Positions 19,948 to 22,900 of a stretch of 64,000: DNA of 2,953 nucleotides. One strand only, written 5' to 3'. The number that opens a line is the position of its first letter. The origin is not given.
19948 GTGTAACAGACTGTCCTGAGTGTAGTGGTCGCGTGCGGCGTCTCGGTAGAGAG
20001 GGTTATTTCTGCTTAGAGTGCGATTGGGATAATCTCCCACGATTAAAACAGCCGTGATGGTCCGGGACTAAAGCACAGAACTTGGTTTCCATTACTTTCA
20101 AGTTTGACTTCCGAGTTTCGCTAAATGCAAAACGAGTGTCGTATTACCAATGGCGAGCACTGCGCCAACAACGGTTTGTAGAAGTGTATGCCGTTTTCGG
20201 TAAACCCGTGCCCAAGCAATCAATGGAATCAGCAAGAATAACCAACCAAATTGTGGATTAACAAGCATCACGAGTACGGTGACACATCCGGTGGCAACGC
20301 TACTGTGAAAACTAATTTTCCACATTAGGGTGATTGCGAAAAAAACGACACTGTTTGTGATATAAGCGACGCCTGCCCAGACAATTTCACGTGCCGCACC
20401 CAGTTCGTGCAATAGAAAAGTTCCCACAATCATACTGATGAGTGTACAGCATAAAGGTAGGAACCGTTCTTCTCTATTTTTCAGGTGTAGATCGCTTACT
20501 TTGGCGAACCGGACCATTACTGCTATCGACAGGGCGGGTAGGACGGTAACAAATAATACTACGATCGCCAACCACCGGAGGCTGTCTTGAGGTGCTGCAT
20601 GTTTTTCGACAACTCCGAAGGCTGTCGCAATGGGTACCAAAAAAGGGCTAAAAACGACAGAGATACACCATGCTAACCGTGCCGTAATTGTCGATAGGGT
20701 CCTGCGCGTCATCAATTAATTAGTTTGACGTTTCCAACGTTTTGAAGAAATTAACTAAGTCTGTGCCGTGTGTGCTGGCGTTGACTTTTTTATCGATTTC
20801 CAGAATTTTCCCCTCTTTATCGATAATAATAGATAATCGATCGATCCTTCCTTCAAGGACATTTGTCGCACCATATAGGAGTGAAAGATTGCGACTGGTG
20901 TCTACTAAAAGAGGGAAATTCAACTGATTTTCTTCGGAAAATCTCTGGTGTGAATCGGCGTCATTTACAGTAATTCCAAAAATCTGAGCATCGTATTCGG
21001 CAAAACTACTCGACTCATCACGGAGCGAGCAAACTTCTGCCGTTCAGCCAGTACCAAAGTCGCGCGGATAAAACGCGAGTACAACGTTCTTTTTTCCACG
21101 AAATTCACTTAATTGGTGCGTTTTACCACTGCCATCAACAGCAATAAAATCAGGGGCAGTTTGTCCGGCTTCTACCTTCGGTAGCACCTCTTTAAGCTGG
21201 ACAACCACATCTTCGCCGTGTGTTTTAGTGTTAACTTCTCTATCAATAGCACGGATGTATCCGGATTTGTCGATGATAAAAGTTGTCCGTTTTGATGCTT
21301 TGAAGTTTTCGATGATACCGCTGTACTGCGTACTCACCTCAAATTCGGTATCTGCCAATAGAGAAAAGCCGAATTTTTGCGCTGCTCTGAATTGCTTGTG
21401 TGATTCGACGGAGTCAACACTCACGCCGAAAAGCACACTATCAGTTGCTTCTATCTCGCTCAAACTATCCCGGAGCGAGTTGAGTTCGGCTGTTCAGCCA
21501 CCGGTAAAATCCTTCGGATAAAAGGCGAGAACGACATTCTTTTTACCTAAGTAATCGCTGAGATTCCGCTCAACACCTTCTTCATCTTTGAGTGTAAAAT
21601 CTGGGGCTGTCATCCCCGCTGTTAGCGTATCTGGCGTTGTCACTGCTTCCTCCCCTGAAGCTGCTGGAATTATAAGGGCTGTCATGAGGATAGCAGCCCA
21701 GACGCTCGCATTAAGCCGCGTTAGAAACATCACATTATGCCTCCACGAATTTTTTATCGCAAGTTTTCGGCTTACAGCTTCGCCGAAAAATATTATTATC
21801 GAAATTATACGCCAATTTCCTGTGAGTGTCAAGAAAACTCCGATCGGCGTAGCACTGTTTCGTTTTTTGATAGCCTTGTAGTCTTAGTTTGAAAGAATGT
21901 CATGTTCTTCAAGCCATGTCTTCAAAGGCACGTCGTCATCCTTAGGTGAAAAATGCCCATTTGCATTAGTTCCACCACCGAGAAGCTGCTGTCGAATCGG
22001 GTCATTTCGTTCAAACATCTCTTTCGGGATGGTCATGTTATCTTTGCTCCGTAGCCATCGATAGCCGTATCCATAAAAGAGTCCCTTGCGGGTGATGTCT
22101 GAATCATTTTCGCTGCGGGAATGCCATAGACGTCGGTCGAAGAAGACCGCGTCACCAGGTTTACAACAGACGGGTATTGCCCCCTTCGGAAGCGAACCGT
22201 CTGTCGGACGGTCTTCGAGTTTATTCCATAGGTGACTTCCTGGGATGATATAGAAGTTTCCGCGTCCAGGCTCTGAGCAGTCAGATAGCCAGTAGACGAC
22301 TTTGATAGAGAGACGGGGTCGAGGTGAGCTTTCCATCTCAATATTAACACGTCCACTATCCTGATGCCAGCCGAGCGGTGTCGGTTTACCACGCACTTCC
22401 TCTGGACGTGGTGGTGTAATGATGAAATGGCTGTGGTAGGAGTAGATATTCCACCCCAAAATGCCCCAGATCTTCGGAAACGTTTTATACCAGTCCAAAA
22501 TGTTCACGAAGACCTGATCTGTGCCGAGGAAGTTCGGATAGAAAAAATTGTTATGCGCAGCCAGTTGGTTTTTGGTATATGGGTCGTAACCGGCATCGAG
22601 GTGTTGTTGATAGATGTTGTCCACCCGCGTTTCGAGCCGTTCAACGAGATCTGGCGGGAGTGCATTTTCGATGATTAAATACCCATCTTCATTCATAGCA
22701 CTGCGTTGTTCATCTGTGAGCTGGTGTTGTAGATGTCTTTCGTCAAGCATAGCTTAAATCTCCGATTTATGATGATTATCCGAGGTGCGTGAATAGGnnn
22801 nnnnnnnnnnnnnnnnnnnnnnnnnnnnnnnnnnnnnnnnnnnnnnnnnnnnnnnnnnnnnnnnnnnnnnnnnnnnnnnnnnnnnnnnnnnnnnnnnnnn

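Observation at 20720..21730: Secreted tandem-domain peroxiredoxin with two in-frame UGA codons at both peroxidatic positions (probable two-selenocysteine protein)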

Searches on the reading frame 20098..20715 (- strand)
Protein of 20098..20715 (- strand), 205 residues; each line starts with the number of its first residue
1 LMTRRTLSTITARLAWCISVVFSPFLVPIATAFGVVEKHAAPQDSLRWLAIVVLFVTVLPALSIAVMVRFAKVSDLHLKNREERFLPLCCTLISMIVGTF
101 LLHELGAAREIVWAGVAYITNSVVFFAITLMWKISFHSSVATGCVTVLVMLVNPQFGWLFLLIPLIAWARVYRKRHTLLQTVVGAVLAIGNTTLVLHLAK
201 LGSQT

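Call 10: search_protein_families(library=pfam, proteins=[window:20098-20715:-])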
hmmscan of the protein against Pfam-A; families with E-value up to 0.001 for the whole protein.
window:20098-20715:- (205 aa): 1 family
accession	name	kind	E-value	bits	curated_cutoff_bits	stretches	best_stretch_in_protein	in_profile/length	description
PF01569.27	PAP2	-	0.00012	22.2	27.2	1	134-198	52-124/130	PAP2 superfamily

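Call 62: search_protein_families(library=ncbifam, proteins=[window:20098-20715:-], max_evalue=0.01)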
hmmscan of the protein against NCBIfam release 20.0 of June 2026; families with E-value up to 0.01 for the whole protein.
window:20098-20715:- (205 aa): 0 families

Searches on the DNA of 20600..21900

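Call 7: search_rna_families(source=window, start=20600, end=21900, threshold=evalue, max_evalue=10, show_alignments=4)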
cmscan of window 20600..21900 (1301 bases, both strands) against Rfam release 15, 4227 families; matches with E-value up to 10: 1.
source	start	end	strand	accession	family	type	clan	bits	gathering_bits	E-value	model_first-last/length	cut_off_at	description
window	21494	21544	+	RF02754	ES205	Gene; sRNA;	-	18.7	86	3.2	1-72/72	no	ES205 sRNA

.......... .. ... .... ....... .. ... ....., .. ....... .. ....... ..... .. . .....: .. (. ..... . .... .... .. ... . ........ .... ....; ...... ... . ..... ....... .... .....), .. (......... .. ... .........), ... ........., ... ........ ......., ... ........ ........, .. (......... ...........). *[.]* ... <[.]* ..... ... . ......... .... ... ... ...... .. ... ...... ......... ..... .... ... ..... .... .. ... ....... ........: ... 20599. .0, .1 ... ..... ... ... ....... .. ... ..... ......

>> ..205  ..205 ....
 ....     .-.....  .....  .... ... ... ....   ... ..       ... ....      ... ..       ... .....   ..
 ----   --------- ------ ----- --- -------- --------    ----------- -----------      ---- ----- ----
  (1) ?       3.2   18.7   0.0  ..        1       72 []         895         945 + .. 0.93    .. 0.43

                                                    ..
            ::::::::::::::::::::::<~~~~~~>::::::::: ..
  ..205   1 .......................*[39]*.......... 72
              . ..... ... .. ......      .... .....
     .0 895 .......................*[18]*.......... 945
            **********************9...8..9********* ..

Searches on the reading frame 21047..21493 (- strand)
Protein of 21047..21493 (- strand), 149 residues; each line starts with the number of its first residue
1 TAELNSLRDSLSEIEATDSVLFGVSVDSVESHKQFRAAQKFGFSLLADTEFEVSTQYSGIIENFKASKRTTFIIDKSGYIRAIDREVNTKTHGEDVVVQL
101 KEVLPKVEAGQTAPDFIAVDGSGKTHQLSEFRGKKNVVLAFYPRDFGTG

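Call 78: find_homologous_proteins(query=window:21047-21493:-, max_evalue=1e-20)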
Query window:21047-21493:- (149 aa): 278 proteins with E <= 1e-20 among 1086 candidates; the best 120 are listed.
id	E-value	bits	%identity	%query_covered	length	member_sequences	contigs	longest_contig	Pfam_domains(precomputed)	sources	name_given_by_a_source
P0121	7.2e-76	271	91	93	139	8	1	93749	PF08534.17,PF00578.28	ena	-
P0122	2.5e-74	266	90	93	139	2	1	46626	PF08534.17,PF00578.28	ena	-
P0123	4.3e-74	265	89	93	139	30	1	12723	PF08534.17,PF00578.28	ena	-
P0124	1.2e-73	263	88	93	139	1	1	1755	PF08534.17,PF00578.28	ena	-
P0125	1.5e-73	263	89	93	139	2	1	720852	PF08534.17,PF00578.28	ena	-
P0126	2.2e-73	262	88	93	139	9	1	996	PF08534.17,PF00578.28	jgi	jgi:peroxiredoxin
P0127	3.6e-72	259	87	93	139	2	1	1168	PF08534.17,PF00578.28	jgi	jgi:peroxiredoxin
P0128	3.7e-72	259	87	93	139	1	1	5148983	PF08534.17,PF00578.28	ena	-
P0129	5.0e-72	258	86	93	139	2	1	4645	PF08534.17,PF00578.28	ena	-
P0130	6.8e-72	258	87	93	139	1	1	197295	PF08534.17,PF00578.28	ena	-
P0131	1.6e-71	257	87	93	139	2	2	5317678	PF08534.17,PF00578.28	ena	-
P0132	1.8e-71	256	86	93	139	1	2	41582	PF08534.17,PF00578.28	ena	-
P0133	1.9e-71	256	86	93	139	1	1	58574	PF08534.17,PF00578.28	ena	-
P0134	2.6e-71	256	86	93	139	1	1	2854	PF08534.17,PF00578.28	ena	-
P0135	3.8e-71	255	86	93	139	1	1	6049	PF08534.17,PF00578.28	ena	-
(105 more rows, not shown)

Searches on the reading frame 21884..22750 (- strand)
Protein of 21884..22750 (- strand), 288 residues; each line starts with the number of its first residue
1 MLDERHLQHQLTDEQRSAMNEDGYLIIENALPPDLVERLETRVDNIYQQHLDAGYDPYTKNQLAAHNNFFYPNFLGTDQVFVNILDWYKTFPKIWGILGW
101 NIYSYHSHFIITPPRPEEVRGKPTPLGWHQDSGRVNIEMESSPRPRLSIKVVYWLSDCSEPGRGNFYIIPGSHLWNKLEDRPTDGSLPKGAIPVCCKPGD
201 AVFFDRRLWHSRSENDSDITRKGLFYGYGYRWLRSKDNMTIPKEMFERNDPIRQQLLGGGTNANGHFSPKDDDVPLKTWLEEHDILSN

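Call 10: search_protein_families(library=pfam, proteins=[window:21884-22750:-])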
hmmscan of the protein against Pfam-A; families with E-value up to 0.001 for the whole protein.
window:21884-22750:- (288 aa): 1 family
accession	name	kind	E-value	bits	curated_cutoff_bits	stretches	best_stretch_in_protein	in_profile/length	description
PF05721.19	PhyH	-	4.4e-20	73.3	22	1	20-222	2-212/213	Phytanoyl-CoA dioxygenase (PhyH)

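Call 13: find_encoding_contigs(protein=window:21884-22750:-, flank=10000, max_places=6)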
Protein window:21884-22750:- (288 aa): no gene with exactly this product is on record in the collection.

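Call 62: search_protein_families(library=ncbifam, proteins=[window:21884-22750:-], max_evalue=0.01)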
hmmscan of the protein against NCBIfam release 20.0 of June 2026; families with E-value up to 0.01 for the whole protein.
window:21884-22750:- (288 aa): 2 families
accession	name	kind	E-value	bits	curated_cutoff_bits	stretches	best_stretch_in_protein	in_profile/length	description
TIGR02408.1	ectoine_ThpD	equivalog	5.5e-05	22.6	336.5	1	8-173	14-169/277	ectoine hydroxylase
TIGR04436.1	SpoChoClust_3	subfamily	0.00073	18.8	200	1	164-228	133-200/300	putative 2OG-Fe(II) oxygenase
